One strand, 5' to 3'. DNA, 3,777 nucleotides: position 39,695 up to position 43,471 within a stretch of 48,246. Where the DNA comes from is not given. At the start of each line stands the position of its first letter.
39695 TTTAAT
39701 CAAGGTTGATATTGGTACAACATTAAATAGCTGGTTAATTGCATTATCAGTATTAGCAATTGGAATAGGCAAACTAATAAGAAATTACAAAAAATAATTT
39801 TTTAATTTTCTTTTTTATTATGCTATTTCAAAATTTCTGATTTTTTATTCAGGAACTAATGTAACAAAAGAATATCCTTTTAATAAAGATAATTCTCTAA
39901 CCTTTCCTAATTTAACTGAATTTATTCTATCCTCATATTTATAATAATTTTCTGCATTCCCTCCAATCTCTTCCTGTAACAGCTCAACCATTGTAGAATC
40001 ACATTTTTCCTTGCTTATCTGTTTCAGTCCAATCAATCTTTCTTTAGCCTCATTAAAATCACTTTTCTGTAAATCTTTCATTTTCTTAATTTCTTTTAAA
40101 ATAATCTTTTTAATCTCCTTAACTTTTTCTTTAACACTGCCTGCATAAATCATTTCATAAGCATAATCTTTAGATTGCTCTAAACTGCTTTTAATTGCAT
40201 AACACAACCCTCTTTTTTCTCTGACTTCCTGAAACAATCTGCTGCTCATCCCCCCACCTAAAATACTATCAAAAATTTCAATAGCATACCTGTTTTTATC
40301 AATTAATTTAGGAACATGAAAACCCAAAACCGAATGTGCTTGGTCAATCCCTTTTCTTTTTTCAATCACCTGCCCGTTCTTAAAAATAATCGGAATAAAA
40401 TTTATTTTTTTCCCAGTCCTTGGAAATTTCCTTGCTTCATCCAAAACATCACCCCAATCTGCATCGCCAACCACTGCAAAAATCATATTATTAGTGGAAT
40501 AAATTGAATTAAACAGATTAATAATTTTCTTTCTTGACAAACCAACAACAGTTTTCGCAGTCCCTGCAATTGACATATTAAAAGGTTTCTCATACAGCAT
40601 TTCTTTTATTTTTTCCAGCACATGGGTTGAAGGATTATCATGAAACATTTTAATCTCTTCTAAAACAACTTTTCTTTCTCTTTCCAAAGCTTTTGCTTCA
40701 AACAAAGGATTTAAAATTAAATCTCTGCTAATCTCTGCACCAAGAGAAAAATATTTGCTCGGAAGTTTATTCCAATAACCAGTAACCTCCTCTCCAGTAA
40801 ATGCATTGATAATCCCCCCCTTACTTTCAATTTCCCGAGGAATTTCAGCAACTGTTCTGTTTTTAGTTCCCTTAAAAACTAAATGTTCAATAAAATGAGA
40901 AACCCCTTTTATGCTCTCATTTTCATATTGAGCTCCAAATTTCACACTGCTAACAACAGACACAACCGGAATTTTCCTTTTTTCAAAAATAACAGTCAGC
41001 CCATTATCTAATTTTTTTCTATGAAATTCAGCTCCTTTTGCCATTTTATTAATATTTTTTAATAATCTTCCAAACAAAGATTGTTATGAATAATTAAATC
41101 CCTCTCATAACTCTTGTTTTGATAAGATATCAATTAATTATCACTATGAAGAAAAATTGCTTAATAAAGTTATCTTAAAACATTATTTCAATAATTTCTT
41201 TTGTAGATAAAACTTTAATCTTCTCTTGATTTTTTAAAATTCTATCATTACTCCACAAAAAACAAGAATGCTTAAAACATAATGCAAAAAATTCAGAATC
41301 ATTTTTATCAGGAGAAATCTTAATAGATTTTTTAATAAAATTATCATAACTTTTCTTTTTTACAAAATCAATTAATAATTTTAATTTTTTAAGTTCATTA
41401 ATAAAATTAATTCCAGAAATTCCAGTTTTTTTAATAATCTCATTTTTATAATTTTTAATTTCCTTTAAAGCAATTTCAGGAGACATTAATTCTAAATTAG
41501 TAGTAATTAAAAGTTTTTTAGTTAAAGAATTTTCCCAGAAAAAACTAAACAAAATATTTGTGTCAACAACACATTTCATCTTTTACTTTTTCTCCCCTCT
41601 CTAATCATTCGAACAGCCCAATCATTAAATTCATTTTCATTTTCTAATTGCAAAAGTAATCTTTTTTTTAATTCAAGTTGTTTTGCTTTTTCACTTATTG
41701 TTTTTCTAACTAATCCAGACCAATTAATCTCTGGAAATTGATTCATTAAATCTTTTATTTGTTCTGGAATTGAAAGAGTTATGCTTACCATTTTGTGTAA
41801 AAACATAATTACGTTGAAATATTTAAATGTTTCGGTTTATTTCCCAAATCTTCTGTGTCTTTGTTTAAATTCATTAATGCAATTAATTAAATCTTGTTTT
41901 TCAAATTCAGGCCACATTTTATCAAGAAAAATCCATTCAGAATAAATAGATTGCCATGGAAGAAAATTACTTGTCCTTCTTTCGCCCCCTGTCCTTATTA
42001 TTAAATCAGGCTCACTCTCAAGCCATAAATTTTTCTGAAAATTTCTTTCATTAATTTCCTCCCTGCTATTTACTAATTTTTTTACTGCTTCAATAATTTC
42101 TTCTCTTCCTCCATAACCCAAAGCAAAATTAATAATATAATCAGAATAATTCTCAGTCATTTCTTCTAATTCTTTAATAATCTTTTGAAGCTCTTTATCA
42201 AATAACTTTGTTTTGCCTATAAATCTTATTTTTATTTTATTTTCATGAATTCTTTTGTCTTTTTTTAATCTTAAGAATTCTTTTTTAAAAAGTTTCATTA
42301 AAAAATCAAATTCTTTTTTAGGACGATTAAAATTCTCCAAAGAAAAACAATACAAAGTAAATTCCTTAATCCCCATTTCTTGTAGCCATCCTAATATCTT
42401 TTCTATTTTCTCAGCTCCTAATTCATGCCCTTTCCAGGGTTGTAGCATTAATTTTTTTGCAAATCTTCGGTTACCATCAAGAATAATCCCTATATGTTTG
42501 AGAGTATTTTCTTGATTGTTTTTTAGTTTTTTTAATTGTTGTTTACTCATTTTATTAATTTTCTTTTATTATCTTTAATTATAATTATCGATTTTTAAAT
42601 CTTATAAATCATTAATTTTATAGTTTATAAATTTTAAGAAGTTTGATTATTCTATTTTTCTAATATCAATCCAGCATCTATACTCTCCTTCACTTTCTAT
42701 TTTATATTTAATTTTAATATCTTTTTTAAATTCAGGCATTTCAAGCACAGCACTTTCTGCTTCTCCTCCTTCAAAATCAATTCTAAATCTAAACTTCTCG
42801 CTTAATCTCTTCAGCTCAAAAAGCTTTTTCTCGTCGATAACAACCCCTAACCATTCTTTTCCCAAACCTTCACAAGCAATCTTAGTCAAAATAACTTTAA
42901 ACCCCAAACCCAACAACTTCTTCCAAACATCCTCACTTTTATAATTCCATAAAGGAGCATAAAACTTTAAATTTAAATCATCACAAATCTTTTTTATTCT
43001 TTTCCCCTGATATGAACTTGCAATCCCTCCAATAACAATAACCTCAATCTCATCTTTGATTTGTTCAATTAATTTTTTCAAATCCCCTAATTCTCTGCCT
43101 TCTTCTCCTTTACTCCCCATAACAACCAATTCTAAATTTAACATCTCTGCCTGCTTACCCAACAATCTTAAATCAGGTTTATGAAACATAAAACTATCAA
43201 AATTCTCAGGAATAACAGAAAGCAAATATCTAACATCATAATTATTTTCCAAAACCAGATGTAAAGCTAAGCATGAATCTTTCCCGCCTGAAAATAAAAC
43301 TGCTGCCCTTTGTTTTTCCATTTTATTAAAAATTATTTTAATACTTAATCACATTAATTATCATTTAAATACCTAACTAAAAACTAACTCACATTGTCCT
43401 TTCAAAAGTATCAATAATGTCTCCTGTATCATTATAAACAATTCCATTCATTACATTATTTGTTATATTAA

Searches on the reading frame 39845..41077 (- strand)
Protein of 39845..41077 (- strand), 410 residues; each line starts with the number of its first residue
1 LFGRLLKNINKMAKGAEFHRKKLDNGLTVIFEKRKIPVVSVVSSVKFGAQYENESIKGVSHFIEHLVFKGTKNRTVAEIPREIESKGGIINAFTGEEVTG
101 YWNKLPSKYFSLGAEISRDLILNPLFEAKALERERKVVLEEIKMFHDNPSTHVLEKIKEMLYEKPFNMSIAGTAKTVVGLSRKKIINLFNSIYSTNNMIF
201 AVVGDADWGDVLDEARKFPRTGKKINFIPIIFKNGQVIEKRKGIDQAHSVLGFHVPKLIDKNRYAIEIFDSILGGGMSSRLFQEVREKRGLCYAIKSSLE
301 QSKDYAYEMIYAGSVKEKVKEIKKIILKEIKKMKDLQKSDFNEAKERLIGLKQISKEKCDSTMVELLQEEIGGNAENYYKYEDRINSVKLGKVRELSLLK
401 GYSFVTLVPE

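Call 46: search_protein_families(library=pfam, max_evalue=0.001, proteins=[window:39845-41077:-])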
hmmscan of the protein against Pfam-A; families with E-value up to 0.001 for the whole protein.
window:39845-41077:- (410 aa): 2 families
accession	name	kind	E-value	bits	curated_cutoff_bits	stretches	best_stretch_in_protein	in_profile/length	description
PF05193.26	Peptidase_M16_C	-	3.2e-29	102.5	23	1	180-348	2-181/181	Peptidase M16 inactive domain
PF00675.25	Peptidase_M16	-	1.3e-28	100.2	22.3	1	32-173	5-148/149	Insulinase (Peptidase family M16)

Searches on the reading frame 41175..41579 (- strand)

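Call 89: search_protein_families(library=pfam, max_evalue=0.001, proteins=[window:41175-41579:-])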
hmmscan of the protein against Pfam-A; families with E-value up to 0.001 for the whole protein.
window:41175-41579:- (134 aa): 1 family
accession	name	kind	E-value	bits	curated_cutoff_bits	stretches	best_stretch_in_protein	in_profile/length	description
PF10130.15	PIN_2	-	4.2e-18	66.3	22.4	1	4-115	1-115/133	PIN domain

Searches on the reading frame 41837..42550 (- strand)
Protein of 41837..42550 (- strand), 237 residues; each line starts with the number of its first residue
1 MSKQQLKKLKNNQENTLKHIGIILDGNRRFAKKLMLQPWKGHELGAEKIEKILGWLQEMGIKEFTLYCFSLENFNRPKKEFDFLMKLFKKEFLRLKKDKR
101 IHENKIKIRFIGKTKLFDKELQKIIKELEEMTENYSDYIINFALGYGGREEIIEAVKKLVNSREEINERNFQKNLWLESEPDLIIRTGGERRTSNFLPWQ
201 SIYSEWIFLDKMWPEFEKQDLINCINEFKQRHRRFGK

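Call 46: search_protein_families(library=pfam, max_evalue=0.001, proteins=[window:41837-42550:-])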
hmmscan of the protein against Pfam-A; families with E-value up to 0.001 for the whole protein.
window:41837-42550:- (237 aa): 1 family
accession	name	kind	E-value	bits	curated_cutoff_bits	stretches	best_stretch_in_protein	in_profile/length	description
PF01255.24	Prenyltransf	-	1.6e-75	253.9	27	1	23-236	1-219/219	Putative undecaprenyl diphosphate synthase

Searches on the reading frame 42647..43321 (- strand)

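Call 89: search_protein_families(library=pfam, max_evalue=0.001, proteins=[window:42647-43321:-])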
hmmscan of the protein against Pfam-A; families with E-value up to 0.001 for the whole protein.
window:42647-43321:- (224 aa): 2 families
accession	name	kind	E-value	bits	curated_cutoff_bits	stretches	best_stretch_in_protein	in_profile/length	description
PF01902.24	Diphthami_syn_2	-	2.6e-56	191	23.2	1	5-223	2-217/219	Diphthamide synthase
PF24167.1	DUF7411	-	0.00025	21.1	28.7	1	6-33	3-29/194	Family of unknown function (DUF7411)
